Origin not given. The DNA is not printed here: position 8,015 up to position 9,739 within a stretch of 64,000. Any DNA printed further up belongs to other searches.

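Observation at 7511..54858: Synthesis: a gene-less, modular repeat system occupies every long intergenic gap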

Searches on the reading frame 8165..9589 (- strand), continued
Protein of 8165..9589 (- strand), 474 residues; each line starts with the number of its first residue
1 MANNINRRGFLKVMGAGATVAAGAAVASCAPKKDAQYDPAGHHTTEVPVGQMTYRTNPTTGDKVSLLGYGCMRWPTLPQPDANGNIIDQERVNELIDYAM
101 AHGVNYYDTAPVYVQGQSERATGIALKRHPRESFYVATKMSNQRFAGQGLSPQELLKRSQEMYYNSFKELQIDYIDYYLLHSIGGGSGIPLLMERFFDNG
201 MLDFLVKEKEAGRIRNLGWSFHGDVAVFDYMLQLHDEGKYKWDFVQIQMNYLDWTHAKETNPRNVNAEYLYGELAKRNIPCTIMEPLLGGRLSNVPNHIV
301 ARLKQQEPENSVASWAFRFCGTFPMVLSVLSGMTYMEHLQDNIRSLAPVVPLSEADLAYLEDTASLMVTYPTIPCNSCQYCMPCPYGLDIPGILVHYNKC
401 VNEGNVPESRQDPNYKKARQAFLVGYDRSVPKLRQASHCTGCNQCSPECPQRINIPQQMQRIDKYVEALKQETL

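Call 108: search_protein_families(library=pfam, proteins=[L097:15938-17122:-, L097:15013-15501:-], max_evalue=0.01)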
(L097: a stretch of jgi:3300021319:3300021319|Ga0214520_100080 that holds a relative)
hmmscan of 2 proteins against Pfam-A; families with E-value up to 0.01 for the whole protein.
L097:15938-17122:- (394 aa): 1 family
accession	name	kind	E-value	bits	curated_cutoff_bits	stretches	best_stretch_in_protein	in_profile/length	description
PF06021.17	Gly_acyl_tr_N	-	5.7e-05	23.7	31.2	1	166-256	107-196/201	Aralkyl acyl-CoA:amino acid N-acyltransferase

L097:15013-15501:- (162 aa): 0 families
